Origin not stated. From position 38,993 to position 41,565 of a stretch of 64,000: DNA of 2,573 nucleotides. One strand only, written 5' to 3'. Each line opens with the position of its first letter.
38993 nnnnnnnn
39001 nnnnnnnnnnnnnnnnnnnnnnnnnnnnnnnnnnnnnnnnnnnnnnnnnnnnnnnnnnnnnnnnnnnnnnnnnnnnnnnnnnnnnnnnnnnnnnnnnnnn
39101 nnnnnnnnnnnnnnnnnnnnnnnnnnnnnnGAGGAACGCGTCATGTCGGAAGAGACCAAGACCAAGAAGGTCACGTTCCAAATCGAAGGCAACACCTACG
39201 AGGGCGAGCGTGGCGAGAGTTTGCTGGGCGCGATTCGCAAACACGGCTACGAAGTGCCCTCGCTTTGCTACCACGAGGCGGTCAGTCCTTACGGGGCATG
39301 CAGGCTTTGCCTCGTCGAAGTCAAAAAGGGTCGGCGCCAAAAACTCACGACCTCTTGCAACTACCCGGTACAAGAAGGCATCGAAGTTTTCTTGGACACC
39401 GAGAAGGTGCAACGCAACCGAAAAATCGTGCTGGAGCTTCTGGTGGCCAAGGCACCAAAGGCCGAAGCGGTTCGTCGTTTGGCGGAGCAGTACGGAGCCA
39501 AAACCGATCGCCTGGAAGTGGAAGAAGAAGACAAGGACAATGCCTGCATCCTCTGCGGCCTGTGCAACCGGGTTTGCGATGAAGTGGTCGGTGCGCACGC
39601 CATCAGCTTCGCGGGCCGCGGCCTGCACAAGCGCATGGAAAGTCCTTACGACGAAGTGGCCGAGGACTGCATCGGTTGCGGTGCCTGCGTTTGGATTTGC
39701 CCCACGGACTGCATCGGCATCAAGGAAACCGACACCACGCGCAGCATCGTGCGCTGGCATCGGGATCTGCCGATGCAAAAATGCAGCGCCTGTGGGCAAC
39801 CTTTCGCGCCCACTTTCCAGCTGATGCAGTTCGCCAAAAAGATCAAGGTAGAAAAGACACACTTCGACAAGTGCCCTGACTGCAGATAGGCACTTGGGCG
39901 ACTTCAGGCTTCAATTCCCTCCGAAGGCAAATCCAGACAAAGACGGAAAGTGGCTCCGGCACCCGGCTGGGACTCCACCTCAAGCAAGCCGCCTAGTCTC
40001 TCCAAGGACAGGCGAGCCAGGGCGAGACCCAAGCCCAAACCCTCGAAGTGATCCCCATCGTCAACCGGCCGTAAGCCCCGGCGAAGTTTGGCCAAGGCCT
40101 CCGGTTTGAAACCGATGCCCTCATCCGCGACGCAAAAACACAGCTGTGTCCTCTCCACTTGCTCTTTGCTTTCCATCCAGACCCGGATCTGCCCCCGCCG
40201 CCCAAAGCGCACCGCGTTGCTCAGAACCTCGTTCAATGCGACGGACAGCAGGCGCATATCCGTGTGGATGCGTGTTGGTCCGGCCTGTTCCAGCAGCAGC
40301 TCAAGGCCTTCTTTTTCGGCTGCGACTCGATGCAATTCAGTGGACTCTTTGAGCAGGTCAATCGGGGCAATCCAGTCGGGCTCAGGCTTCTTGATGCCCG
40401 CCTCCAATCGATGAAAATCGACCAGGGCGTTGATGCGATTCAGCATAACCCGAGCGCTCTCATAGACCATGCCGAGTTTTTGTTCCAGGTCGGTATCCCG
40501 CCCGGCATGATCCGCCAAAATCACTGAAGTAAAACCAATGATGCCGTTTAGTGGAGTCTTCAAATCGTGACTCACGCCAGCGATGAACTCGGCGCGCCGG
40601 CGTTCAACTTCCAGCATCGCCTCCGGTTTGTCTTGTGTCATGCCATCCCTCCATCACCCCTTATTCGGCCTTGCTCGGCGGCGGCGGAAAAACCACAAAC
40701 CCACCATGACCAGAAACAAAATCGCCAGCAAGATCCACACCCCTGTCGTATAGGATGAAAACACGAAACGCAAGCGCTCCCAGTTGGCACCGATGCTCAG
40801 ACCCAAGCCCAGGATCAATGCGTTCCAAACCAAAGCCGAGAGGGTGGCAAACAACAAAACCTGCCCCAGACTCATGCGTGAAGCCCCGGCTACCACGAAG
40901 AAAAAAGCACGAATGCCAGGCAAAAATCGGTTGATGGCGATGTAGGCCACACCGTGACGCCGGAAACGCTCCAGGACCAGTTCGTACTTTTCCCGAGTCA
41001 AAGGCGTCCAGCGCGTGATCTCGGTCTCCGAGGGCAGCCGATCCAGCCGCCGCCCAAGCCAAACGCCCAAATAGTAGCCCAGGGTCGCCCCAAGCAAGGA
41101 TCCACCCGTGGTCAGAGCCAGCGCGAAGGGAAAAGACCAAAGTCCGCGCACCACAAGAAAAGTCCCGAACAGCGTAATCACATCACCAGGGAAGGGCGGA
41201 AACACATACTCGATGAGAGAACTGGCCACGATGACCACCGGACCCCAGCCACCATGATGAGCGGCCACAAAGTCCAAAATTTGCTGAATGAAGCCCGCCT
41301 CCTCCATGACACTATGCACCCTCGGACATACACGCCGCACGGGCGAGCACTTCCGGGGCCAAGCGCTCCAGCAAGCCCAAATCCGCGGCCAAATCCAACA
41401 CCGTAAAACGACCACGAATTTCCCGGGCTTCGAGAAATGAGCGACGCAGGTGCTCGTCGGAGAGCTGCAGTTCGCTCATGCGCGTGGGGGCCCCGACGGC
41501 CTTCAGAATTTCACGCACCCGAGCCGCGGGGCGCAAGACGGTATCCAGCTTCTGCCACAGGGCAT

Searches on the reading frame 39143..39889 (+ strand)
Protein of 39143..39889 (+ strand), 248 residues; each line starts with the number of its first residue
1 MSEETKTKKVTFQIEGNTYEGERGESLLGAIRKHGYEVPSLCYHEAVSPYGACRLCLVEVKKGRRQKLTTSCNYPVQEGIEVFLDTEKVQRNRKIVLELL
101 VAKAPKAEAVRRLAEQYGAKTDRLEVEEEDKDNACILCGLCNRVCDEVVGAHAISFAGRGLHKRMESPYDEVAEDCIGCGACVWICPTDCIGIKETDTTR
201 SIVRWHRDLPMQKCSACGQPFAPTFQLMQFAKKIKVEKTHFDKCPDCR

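Call 7: search_protein_families(library=pfam, proteins=[window:39143-39889:+], max_evalue=0.001)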
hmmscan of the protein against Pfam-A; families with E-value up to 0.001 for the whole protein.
window:39143-39889:+ (248 aa): 11 families
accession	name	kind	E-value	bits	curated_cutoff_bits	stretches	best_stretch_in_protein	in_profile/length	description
PF13510.11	Fer2_4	-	9.3e-19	67.7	22.8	1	8-82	2-77/82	2Fe-2S iron-sulfur cluster binding domain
PF12838.12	Fer4_7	-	5e-09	36.9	27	1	135-190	2-52/52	4Fe-4S dicluster domain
PF14697.11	Fer4_21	-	1.7e-08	34.9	35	1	132-191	5-57/59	4Fe-4S dicluster domain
PF00111.32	Fer2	-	1.1e-06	28.9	21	1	15-64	6-51/77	2Fe-2S iron-sulfur cluster binding domain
PF13237.11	Fer4_10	-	6.1e-06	26.5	25.5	1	131-187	5-53/53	4Fe-4S dicluster domain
PF00037.32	Fer4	-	8.4e-06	25.8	21.1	1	173-191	5-23/24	4Fe-4S binding domain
PF25160.1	LdpA_Fe-S-bd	-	1.7e-05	24.9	27.6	1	141-192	5-44/49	LdpA Fe-S cluster-binding domain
PF13534.11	Fer4_17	-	1.9e-05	25.6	22.2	0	167-189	40-59/61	4Fe-4S dicluster domain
PF13183.11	Fer4_8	-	2.1e-05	25.4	27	1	133-189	3-67/68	4Fe-4S dicluster domain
PF13187.11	Fer4_9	-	2.5e-05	24.7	27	0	175-219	1-42/52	4Fe-4S dicluster domain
PF12797.12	Fer4_2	-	0.0001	22.5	24.5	1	173-188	7-22/22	4Fe-4S binding domain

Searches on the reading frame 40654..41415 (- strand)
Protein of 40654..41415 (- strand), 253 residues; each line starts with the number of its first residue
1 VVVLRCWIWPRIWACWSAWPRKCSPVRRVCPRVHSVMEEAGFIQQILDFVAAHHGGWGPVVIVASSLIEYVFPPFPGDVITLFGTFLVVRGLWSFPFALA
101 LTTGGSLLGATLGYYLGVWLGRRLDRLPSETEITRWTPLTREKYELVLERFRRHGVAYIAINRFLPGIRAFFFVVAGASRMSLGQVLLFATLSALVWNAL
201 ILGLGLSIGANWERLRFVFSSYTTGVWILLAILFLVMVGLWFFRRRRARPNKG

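Call 7: search_protein_families(library=pfam, proteins=[window:40654-41415:-], max_evalue=0.001)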
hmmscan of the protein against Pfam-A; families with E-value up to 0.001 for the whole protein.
window:40654-41415:- (253 aa): 1 family
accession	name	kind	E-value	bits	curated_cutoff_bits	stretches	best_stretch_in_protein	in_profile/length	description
PF09335.16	VTT_dom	-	1.1e-14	55.4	33.9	1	75-205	1-121/123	VTT domain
